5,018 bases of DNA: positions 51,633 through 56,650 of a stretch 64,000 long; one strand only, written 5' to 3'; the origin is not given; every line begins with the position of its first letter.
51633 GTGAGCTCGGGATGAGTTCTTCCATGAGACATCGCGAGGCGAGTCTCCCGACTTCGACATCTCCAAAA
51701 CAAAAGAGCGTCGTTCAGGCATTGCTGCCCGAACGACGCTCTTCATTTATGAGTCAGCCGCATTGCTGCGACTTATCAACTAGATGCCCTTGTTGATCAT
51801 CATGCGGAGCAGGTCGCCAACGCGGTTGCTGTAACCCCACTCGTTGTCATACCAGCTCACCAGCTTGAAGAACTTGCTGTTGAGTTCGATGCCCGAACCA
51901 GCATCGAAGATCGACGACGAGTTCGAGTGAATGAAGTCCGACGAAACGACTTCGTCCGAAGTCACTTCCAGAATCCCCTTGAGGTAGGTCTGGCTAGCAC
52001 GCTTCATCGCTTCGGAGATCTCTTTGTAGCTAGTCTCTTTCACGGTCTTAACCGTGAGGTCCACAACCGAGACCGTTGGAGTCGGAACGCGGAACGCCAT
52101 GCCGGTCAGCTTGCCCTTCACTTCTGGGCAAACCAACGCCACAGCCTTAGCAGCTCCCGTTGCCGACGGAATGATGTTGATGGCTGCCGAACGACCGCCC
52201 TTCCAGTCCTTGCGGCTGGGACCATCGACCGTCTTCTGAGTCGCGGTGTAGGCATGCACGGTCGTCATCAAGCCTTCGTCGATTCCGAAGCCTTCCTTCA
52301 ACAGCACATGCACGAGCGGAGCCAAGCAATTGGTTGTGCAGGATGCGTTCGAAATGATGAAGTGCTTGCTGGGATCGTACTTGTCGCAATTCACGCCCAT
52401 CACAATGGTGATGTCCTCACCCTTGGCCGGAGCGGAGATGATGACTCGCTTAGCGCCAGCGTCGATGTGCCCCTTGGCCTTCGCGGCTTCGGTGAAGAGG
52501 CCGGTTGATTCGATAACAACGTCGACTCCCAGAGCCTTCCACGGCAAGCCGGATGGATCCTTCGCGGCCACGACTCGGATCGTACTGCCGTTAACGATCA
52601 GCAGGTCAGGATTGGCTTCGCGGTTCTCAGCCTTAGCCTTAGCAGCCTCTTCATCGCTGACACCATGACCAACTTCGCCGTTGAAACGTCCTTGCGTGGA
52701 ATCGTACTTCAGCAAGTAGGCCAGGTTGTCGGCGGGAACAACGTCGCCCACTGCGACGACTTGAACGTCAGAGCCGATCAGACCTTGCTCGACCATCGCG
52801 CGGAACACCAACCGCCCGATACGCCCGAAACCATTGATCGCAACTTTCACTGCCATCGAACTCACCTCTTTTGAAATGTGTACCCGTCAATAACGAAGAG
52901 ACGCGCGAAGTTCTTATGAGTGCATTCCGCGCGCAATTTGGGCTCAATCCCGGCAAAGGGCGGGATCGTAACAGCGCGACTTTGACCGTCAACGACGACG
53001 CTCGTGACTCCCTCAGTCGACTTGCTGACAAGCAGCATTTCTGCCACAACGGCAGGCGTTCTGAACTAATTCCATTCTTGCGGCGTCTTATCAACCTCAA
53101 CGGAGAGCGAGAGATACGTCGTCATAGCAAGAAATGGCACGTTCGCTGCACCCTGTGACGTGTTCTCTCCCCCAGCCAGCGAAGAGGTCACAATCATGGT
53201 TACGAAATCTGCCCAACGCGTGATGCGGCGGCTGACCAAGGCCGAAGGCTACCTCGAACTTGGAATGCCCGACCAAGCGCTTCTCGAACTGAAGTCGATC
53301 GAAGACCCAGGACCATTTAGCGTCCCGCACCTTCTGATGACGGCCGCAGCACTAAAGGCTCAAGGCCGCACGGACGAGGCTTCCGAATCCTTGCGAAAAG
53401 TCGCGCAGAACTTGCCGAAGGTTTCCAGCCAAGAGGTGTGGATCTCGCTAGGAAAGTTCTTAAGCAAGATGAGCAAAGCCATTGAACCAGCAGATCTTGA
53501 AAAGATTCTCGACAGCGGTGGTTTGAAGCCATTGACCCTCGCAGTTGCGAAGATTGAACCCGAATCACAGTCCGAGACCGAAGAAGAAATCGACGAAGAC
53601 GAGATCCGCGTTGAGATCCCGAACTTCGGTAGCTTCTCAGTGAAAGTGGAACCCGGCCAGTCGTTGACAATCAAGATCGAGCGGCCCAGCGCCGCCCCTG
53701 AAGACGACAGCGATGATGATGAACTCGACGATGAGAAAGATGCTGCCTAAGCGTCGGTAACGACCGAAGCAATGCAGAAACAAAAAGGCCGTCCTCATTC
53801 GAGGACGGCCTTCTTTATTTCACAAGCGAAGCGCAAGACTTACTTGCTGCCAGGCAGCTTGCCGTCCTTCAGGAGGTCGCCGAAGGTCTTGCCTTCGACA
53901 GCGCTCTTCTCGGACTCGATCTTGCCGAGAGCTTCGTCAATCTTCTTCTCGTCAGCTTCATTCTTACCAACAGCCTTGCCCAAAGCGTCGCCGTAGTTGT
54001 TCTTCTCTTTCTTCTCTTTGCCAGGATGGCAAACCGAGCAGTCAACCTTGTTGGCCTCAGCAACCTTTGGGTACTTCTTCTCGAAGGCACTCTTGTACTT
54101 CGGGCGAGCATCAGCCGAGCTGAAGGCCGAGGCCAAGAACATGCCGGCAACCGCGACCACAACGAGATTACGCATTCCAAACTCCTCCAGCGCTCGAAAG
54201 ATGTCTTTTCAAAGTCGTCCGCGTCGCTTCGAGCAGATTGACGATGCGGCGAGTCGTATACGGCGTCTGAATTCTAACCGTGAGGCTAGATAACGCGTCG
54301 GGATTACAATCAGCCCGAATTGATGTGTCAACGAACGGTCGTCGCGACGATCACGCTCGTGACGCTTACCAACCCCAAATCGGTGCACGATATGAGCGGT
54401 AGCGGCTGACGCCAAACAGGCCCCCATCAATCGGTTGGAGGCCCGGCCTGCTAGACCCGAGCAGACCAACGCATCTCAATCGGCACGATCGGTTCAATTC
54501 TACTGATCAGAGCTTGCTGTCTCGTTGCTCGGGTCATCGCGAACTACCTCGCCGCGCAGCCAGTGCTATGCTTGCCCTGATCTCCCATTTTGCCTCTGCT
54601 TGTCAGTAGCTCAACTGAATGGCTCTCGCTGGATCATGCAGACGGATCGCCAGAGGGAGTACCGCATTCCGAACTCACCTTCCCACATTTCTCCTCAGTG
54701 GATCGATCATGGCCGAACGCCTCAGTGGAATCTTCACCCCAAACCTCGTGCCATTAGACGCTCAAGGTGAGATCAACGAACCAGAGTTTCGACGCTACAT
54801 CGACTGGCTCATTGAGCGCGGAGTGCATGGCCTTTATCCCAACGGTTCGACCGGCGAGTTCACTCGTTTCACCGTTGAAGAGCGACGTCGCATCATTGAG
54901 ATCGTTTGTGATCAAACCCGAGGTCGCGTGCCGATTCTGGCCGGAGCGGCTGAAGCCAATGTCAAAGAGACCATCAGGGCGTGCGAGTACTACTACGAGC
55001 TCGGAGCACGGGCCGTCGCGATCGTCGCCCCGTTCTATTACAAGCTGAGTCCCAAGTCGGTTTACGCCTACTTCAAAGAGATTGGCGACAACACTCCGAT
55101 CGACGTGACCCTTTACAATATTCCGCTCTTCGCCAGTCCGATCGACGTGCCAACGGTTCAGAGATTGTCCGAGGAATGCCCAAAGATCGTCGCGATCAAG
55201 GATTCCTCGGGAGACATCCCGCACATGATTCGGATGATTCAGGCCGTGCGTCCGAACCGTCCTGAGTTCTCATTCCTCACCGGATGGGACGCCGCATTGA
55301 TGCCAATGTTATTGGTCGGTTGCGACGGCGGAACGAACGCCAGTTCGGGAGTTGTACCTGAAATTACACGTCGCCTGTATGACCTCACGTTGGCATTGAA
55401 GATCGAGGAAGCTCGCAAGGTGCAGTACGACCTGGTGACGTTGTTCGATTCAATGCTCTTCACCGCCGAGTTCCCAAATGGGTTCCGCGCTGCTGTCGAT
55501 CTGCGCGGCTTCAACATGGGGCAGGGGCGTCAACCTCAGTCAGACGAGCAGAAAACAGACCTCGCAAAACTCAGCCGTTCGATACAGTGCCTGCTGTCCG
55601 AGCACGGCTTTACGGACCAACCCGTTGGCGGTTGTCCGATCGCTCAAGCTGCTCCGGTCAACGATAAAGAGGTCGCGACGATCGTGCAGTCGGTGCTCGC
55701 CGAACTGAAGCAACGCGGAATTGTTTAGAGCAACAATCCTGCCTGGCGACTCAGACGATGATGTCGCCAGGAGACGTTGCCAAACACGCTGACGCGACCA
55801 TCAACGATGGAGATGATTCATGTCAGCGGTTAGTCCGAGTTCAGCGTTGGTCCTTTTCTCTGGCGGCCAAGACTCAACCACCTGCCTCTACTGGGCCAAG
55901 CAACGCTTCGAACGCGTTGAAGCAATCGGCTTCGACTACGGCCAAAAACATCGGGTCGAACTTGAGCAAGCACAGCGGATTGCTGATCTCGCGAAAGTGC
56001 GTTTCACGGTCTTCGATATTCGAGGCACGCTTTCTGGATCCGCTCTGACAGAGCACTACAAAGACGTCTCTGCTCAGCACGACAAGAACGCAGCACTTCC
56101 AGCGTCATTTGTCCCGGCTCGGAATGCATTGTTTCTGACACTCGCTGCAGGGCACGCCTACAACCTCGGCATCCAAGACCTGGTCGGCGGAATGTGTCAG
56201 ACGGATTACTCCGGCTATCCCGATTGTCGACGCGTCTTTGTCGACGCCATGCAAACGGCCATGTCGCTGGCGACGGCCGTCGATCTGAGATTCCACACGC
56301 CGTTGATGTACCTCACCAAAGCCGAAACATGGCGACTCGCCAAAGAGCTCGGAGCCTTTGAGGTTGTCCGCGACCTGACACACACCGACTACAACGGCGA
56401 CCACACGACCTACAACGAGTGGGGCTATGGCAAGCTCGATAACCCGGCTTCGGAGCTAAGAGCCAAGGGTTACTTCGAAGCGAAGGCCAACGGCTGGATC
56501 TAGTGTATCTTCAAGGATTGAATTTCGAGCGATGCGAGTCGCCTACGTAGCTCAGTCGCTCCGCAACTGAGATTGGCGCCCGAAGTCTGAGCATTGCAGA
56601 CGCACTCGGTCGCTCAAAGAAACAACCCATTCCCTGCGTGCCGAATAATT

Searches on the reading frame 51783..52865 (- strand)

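Call 53: search_protein_families(library=pfam, proteins=[window:51783-52865:-], max_evalue=0.00001)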
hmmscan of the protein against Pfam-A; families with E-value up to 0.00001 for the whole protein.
window:51783-52865:- (361 aa): 2 families
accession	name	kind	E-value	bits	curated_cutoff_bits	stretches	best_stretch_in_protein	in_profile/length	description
PF02800.25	Gp_dh_C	-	5e-65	218.3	24.4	1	181-339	1-158/158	Glyceraldehyde 3-phosphate dehydrogenase, C-terminal domain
PF00044.30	Gp_dh_N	-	1.7e-32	112.2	31.7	1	6-126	1-100/101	Glyceraldehyde 3-phosphate dehydrogenase, NAD binding domain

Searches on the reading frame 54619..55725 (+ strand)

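Call 53: search_protein_families(library=pfam, proteins=[window:54619-55725:+], max_evalue=0.00001)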
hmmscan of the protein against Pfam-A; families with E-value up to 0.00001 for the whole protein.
window:54619-55725:+ (369 aa): 1 family
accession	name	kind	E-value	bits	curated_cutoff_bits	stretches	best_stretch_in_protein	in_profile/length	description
PF00701.28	DHDPS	-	1.1e-57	195.4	22.1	1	35-322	2-286/289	Dihydrodipicolinate synthetase family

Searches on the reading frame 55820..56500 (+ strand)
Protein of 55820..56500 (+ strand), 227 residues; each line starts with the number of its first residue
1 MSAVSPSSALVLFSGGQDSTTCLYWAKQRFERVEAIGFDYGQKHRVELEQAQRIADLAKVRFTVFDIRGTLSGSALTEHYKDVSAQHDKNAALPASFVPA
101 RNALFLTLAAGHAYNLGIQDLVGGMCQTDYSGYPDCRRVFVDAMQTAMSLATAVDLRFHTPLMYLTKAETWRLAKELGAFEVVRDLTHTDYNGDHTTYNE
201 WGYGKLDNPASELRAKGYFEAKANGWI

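Call 53: search_protein_families(library=pfam, proteins=[window:55820-56500:+], max_evalue=0.00001)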
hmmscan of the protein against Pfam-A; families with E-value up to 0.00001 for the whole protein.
window:55820-56500:+ (227 aa): 1 family
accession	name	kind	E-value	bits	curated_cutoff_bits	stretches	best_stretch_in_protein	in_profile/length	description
PF06508.19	QueC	-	3.6e-64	216.6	22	1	9-220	2-208/210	Queuosine biosynthesis protein QueC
